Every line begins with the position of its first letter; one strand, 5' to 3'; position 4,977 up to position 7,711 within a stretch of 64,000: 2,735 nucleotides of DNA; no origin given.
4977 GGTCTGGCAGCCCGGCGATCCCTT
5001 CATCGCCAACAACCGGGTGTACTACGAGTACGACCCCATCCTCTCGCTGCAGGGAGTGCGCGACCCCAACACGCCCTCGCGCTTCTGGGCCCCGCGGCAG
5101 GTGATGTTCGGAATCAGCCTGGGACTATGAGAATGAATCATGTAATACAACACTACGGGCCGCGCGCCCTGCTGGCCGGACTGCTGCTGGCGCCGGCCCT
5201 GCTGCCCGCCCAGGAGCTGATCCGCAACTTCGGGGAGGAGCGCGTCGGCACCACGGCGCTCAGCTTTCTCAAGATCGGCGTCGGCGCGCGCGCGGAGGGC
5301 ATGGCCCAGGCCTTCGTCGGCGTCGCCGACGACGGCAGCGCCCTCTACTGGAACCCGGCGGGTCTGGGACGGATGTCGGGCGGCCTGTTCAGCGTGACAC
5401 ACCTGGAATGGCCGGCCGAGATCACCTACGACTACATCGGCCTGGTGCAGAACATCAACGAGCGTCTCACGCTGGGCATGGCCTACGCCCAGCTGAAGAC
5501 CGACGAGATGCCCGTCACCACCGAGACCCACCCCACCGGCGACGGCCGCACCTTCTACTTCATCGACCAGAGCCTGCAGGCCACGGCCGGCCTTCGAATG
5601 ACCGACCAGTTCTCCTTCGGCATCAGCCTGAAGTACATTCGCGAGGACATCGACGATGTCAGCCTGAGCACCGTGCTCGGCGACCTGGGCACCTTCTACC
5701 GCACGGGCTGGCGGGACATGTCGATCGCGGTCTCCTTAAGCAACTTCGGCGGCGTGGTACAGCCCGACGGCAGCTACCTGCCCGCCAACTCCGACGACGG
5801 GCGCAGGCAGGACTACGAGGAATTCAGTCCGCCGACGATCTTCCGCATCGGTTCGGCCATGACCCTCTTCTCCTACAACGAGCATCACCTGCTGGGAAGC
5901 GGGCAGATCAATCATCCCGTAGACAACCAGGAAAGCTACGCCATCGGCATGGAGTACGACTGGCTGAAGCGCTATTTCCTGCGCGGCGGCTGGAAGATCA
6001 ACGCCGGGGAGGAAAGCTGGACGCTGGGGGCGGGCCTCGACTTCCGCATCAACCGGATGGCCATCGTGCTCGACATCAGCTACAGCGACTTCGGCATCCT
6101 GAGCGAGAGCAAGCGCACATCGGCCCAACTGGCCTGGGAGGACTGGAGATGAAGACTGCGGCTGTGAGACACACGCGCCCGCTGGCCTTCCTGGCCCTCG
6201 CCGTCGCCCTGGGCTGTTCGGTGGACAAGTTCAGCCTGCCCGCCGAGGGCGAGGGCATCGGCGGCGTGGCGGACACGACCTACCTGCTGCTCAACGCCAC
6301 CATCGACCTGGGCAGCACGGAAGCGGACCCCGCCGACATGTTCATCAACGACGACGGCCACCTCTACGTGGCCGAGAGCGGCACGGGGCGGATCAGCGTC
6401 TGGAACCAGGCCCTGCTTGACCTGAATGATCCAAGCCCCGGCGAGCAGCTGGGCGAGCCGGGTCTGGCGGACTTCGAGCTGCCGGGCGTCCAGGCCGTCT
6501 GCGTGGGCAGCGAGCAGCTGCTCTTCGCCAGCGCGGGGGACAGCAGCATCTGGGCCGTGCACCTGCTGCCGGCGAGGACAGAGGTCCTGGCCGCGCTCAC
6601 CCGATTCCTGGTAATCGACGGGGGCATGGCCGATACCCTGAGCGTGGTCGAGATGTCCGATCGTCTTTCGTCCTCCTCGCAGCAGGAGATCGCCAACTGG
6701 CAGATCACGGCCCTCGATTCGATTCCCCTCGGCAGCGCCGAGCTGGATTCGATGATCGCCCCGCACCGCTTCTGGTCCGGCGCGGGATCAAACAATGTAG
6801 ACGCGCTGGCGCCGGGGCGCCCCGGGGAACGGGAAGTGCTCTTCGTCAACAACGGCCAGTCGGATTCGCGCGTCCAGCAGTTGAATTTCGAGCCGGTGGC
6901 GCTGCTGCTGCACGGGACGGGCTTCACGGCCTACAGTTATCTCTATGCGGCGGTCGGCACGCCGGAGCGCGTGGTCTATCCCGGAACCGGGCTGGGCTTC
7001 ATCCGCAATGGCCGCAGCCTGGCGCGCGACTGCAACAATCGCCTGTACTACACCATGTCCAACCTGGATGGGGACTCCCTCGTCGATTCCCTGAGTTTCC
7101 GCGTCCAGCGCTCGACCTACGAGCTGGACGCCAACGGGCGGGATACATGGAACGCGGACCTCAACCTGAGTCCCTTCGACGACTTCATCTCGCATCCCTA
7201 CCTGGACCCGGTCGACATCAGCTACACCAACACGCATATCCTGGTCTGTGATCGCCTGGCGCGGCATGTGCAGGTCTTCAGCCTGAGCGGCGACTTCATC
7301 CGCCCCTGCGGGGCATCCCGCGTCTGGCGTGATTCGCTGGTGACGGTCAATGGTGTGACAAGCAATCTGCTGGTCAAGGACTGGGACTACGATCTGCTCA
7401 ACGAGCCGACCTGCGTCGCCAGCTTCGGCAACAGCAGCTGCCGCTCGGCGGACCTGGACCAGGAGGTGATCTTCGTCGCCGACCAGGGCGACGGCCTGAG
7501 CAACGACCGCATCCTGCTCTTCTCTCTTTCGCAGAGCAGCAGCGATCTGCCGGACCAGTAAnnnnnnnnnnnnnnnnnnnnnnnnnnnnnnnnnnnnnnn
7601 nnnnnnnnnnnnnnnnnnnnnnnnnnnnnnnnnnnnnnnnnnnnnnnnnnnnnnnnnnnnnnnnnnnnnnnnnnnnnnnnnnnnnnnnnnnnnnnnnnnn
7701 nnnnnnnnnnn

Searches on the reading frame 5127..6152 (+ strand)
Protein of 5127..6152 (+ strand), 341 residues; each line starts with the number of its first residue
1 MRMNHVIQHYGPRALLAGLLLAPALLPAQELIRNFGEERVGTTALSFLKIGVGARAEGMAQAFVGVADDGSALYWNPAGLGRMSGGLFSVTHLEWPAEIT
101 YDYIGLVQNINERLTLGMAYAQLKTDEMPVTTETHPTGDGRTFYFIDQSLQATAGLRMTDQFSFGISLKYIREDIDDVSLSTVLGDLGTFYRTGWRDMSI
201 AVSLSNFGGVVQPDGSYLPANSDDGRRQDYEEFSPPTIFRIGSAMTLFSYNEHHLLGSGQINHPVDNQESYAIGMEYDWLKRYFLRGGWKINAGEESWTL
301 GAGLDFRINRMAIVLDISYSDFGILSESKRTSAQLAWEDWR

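Call 62: search_protein_families(library=ncbifam, proteins=[window:5127-6152:+], max_evalue=0.01)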
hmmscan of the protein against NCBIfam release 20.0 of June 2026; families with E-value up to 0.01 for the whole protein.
window:5127-6152:+ (341 aa): 4 families
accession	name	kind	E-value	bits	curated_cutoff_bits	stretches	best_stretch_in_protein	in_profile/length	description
NF033709.1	PorV_fam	subfamily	6.3e-49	167.3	90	1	42-334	1-323/326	PorV/PorQ family protein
NF052325.1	PorVQ2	equivalog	4.4e-17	62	325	1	46-133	28-117/354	putative type IX sorting system protein PorV2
NF033711.1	T9SS_PorQ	equivalog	3.4e-16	59.2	220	1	41-211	22-191/335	type IX secretion system protein PorQ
NF033710.1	T9SS_OM_PorV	equivalog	3.8e-15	55.9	250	1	33-249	14-233/367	type IX secretion system outer membrane channel protein PorV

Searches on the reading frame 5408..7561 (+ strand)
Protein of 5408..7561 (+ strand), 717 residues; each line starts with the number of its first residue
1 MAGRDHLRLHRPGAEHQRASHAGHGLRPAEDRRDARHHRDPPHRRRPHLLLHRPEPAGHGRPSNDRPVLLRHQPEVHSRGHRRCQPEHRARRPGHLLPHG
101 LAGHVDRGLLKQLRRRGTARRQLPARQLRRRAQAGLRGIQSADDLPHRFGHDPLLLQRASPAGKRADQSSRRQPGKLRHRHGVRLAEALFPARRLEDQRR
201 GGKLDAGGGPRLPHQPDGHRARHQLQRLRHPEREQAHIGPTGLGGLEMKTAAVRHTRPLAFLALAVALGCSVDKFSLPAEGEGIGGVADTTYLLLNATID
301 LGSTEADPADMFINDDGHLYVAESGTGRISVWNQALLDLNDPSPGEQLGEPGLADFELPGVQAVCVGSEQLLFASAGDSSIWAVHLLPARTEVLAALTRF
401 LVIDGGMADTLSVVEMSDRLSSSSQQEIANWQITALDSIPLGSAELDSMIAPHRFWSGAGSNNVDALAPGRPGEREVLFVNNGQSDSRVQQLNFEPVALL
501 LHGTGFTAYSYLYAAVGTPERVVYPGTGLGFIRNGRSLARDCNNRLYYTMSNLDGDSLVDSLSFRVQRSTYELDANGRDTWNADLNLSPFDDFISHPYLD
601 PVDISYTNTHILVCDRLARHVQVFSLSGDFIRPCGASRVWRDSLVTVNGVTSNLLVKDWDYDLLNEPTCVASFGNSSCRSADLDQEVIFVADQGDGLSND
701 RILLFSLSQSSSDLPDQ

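Call 32: search_protein_families(library=pfam, proteins=[window:5408-7561:+], max_evalue=0.001)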
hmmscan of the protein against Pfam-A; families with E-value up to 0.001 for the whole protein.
window:5408-7561:+ (717 aa): 1 family
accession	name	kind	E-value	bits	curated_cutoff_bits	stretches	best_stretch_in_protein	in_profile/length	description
PF01436.27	NHL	-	0.00044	20.6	20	0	307-331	3-27/28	NHL repeat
